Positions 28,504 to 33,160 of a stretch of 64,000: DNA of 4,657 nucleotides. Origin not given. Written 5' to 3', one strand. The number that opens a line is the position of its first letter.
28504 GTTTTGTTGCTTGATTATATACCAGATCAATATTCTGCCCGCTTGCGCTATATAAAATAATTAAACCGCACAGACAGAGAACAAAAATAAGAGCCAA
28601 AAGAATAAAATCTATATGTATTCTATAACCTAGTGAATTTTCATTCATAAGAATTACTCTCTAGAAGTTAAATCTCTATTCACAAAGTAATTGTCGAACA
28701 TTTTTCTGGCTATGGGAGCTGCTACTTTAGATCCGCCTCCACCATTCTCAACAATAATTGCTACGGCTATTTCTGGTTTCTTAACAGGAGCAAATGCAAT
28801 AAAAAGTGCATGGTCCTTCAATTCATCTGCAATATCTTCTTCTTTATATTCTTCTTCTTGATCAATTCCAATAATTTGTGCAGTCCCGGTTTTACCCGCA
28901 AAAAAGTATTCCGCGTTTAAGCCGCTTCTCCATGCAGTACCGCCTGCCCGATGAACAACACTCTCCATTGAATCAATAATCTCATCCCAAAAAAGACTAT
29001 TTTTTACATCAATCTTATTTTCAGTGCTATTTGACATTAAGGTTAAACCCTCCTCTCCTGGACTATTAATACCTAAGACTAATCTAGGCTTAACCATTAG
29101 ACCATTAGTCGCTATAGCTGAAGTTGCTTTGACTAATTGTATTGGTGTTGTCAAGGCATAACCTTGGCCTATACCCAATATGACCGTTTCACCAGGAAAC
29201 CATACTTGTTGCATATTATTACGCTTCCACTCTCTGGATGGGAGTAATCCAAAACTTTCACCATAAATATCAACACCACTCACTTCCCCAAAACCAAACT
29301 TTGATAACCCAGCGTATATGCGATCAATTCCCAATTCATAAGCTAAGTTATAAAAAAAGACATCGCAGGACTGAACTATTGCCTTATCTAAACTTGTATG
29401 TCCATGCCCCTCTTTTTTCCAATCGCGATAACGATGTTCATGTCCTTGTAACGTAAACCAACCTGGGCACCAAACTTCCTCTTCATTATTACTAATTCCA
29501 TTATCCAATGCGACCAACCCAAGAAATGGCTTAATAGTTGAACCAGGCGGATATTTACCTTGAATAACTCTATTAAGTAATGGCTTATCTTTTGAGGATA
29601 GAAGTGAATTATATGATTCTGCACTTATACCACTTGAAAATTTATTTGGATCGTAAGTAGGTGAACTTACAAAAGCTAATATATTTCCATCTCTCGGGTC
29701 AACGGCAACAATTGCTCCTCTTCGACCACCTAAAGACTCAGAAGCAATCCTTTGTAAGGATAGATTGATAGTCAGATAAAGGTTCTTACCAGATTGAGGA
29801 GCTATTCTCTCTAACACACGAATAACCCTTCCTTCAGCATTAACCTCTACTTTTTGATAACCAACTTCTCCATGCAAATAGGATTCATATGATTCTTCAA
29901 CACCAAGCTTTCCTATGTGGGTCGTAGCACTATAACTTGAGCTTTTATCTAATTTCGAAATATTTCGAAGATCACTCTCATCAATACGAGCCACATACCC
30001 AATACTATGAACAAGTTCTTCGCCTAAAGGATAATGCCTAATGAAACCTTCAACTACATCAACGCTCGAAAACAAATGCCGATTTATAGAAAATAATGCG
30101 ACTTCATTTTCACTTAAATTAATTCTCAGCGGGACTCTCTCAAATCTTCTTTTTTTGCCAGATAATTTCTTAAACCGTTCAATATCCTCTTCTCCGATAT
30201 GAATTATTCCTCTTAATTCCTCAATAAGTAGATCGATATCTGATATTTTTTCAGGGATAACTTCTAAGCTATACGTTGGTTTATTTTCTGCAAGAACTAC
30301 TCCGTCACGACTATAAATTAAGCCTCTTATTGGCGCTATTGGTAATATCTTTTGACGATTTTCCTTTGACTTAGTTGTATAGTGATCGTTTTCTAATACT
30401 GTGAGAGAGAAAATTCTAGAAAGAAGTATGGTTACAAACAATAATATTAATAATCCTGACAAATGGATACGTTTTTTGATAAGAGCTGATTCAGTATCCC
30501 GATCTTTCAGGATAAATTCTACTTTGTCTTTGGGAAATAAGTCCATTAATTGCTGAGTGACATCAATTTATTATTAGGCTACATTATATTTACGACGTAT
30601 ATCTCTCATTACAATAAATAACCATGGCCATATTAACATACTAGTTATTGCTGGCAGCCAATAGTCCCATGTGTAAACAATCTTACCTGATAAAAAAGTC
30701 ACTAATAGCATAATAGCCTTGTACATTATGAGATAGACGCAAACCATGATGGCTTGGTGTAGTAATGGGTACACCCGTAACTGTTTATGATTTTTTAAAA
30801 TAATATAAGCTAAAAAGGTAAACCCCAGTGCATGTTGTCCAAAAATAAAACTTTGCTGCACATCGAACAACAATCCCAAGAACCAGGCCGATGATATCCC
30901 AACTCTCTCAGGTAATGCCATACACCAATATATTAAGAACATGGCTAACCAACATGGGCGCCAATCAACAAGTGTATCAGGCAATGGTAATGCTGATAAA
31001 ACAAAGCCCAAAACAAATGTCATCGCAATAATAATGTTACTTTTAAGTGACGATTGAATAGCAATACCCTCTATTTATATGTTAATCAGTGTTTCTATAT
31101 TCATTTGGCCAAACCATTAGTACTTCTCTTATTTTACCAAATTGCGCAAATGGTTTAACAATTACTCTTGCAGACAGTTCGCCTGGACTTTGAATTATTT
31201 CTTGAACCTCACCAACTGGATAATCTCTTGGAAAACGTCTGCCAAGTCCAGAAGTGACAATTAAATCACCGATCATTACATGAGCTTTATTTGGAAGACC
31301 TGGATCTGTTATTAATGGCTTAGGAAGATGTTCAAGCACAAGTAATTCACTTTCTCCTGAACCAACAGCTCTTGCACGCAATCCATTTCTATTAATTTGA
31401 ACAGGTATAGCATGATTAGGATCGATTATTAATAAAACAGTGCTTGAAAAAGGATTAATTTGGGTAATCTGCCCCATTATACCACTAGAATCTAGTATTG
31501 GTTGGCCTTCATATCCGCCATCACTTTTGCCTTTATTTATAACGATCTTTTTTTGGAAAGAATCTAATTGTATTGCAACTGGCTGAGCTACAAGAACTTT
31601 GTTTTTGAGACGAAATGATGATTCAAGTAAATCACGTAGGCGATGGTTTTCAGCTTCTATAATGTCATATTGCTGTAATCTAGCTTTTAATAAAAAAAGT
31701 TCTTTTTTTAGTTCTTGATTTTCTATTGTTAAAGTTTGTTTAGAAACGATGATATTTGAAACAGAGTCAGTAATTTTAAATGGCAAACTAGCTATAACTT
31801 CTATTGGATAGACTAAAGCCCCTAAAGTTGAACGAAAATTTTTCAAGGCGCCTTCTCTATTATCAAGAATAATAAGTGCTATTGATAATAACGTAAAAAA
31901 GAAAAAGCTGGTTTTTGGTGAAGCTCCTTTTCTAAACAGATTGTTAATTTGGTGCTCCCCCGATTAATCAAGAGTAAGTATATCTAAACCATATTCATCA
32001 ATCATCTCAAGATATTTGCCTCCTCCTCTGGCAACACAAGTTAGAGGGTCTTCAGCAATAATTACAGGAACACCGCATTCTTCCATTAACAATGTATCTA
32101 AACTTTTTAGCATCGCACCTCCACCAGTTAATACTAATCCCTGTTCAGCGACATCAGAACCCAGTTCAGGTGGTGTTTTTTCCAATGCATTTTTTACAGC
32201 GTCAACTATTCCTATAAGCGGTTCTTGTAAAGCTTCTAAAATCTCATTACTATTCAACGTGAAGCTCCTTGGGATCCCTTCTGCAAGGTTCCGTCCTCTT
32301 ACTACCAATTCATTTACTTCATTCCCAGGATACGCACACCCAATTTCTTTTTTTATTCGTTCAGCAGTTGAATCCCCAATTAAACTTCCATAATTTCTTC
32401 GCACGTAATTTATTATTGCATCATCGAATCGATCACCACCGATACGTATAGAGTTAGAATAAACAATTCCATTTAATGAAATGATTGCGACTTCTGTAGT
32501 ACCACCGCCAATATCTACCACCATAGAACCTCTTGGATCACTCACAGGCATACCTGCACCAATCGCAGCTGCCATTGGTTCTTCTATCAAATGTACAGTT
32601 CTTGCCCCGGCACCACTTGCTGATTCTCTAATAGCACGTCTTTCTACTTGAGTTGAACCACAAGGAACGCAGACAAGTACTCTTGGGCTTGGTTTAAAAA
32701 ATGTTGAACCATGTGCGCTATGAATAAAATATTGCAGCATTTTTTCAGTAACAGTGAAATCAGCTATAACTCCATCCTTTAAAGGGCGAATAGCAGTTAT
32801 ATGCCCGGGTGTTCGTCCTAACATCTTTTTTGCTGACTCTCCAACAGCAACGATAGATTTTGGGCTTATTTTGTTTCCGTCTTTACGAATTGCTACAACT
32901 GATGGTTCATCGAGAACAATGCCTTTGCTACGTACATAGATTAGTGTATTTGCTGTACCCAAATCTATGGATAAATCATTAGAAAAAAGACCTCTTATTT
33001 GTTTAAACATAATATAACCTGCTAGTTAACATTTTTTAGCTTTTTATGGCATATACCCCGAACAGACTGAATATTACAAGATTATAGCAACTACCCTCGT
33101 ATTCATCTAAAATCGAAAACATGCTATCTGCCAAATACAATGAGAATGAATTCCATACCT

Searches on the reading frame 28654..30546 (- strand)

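Call 20: search_protein_families(library=pfam, proteins=[window:28654-30546:-], max_evalue=0.0001)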
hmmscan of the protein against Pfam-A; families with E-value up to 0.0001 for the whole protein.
window:28654-30546:- (630 aa): 2 families
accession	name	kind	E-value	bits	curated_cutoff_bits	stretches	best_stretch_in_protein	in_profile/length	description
PF00905.27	Transpeptidase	-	5.4e-64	216.7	22.1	1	277-617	1-298/299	Penicillin binding protein transpeptidase domain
PF03717.20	PBP_dimer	-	3.3e-39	135.6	24.4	1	70-245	2-179/180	Penicillin-binding Protein dimerisation domain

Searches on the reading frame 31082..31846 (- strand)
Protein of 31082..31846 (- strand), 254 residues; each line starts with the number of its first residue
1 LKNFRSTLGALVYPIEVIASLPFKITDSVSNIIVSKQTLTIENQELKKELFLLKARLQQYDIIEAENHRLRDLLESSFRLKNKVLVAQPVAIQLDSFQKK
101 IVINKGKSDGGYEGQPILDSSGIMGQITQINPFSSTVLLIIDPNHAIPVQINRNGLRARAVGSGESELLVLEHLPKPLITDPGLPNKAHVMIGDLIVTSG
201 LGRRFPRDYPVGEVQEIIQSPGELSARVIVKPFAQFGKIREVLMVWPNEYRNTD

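Call 20: search_protein_families(library=pfam, proteins=[window:31082-31846:-], max_evalue=0.0001)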
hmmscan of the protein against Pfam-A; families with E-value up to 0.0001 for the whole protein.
window:31082-31846:- (254 aa): 1 family
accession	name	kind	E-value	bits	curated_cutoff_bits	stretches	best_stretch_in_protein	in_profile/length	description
PF04085.20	MreC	-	4e-38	130.9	28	1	93-246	5-147/147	Rod shape-determining protein MreC, barrel core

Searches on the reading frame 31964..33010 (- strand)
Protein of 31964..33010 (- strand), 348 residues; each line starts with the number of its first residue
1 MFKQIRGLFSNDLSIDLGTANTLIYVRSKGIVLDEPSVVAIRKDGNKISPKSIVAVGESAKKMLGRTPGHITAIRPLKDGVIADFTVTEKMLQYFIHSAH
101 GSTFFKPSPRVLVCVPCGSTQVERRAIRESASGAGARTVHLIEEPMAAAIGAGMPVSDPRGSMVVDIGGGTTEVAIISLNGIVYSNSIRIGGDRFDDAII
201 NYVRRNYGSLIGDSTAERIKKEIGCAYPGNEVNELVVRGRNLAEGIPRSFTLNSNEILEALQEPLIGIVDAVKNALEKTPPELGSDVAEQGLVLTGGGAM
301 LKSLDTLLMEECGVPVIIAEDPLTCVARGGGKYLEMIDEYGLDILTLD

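Call 20: search_protein_families(library=pfam, proteins=[window:31964-33010:-], max_evalue=0.0001)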
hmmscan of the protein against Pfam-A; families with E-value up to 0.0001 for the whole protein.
window:31964-33010:- (348 aa): 5 families
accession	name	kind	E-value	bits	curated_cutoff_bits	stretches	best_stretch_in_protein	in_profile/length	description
PF06723.19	MreB_Mbl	-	2.3e-144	480.7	27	1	11-339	2-324/327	MreB/Mbl protein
PF00012.26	HSP70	-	4.5e-15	55.3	20.6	1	110-208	135-239/599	Hsp70 protein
PF14450.12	FtsA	-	7.9e-13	49.3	31.8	1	163-321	1-112/127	Cell division protein FtsA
PF00022.25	Actin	-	2.2e-08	33.5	27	1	36-205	31-189/410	Actin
PF11104.14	PilM_2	-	4.2e-06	26.4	27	0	162-221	182-235/340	Type IV pilus assembly protein PilM;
